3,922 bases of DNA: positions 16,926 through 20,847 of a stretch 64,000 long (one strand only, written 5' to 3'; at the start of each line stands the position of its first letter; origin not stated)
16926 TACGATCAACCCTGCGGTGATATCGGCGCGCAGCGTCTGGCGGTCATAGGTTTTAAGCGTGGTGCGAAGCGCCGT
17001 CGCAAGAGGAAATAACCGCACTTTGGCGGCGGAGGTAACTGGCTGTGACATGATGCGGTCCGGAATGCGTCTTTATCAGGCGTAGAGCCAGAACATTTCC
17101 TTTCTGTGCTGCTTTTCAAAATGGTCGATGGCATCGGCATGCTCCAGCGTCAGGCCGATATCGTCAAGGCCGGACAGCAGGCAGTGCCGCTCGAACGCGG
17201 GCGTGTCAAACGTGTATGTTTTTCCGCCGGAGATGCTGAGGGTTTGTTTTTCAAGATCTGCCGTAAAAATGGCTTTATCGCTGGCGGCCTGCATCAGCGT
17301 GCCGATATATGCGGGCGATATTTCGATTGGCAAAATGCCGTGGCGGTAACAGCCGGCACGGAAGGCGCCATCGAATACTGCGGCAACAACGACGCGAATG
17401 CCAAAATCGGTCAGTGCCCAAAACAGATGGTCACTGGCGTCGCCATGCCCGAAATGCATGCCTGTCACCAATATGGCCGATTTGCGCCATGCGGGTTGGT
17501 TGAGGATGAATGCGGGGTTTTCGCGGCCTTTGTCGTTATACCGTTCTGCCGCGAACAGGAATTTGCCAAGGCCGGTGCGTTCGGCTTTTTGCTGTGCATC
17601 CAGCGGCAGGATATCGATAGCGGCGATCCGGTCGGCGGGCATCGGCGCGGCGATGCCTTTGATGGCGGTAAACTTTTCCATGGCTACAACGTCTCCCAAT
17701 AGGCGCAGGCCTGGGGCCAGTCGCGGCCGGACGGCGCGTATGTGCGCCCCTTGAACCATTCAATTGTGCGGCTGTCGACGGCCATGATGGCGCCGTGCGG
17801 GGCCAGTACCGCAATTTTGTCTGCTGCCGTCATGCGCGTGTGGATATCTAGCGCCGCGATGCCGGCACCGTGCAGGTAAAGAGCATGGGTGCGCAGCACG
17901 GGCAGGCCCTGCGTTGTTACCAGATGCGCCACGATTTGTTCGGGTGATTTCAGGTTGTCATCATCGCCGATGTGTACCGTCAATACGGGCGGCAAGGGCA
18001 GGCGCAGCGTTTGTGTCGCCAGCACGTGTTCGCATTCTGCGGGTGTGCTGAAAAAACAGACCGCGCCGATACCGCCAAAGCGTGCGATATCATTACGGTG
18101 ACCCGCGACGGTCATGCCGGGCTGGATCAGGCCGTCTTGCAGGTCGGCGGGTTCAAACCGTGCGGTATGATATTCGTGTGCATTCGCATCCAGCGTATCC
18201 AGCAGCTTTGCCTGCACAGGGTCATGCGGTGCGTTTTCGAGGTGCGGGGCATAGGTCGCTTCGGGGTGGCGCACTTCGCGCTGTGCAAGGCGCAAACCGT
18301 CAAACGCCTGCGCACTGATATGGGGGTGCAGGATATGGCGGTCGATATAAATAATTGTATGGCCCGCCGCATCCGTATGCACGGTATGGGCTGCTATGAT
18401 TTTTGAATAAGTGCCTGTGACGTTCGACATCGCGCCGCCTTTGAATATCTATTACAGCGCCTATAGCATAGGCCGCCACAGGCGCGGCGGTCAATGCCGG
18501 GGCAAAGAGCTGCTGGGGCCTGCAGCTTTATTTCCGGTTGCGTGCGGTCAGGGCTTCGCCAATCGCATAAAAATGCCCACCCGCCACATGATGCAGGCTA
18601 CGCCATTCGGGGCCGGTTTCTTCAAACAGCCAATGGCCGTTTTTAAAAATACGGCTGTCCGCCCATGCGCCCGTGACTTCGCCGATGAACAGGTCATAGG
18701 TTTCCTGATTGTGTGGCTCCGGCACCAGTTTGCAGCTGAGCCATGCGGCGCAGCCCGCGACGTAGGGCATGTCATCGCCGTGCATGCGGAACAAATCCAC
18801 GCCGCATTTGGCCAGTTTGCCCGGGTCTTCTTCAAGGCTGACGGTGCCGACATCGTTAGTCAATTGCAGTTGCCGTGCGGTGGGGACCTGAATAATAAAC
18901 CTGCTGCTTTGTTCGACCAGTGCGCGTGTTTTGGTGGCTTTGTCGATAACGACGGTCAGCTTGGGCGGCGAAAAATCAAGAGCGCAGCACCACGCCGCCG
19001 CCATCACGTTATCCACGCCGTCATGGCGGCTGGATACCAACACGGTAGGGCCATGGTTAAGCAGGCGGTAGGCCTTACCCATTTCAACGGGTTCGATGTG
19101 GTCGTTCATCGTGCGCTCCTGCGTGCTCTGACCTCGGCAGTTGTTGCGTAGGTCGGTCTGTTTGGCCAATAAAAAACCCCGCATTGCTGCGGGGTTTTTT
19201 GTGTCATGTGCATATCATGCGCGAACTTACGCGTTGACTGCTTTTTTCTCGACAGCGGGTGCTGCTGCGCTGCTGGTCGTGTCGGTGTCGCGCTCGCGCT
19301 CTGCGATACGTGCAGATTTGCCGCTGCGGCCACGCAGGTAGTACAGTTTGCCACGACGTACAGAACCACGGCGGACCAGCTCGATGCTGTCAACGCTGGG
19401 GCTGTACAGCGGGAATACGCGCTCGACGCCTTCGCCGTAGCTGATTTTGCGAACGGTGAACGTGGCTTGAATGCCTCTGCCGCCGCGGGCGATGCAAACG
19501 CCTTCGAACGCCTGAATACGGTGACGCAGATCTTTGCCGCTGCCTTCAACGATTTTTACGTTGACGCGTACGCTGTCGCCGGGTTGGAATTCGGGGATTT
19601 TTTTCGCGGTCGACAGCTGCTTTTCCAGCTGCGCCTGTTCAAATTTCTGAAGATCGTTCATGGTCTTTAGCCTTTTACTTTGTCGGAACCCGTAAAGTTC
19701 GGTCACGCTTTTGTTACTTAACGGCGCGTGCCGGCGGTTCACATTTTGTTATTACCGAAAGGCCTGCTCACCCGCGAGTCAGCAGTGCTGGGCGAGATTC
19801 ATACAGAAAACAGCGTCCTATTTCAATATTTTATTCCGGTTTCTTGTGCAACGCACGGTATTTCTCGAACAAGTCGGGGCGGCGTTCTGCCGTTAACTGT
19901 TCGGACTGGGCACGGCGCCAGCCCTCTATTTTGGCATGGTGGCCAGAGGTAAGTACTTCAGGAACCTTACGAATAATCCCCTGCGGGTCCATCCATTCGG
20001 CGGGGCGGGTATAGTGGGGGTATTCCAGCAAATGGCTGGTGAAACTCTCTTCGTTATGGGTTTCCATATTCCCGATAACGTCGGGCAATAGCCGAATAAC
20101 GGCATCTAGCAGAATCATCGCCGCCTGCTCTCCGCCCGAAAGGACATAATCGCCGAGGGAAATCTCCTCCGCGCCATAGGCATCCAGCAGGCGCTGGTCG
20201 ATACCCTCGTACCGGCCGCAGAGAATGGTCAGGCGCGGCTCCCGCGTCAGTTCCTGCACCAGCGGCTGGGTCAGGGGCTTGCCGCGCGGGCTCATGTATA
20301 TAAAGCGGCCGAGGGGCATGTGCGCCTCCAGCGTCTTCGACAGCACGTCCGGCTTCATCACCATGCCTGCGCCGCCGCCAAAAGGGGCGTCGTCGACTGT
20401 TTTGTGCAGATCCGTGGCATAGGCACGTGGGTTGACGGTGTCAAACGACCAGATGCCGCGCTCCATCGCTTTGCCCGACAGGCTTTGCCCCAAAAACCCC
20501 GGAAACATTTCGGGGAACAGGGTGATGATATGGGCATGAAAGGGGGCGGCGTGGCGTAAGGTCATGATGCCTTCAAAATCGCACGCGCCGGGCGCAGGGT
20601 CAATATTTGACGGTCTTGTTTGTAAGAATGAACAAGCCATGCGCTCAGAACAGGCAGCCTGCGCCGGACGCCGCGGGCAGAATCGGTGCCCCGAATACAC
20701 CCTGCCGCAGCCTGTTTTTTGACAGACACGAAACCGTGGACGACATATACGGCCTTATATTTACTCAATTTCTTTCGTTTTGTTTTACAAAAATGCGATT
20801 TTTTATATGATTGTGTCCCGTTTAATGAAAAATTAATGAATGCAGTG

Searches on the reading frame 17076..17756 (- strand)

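Call 77: search_protein_families(library=pfam, proteins=[window:17076-17756:-], max_evalue=0.00001)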
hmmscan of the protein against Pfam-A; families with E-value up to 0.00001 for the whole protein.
window:17076-17756:- (226 aa): 1 family
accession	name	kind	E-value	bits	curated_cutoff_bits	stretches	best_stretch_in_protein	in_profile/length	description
PF00694.25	Aconitase_C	-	5.9e-16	59.4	22.8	1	26-147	1-129/131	Aconitase C-terminal domain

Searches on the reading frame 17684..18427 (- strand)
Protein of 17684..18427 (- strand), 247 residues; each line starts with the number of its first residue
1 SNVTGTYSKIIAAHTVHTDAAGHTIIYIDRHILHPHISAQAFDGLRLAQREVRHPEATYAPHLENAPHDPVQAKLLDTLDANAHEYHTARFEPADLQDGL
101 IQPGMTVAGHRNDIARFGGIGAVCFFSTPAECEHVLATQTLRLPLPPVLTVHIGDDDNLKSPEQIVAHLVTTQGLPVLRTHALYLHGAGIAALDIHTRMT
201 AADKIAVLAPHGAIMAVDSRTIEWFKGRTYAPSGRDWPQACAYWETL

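Call 78: search_protein_families(library=pfam, proteins=[window:17684-18427:-], max_evalue=0.00001)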
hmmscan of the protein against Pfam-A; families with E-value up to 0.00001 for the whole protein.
window:17684-18427:- (247 aa): 1 family
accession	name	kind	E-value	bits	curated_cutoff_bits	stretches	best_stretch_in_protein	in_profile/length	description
PF00330.25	Aconitase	-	5.7e-21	75.5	28.7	1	9-245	2-267/463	Aconitase family (aconitate hydratase)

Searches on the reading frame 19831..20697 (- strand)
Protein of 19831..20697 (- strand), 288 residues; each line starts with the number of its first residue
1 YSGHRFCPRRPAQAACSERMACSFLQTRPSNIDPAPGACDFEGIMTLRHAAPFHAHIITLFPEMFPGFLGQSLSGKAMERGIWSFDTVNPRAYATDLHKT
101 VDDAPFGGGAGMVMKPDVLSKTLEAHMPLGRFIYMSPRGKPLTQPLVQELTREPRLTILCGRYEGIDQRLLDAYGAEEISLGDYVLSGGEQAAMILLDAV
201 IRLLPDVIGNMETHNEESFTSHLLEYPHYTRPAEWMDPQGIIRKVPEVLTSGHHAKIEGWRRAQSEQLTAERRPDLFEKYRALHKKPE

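Call 78: search_protein_families(library=pfam, proteins=[window:19831-20697:-], max_evalue=0.00001)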
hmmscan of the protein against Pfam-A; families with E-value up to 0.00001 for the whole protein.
window:19831-20697:- (288 aa): 1 family
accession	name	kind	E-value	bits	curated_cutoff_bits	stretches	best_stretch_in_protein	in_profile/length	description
PF01746.26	tRNA_m1G_MT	-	4.8e-50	170.5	27.3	1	75-274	2-195/195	tRNA (Guanine-1)-methyltransferase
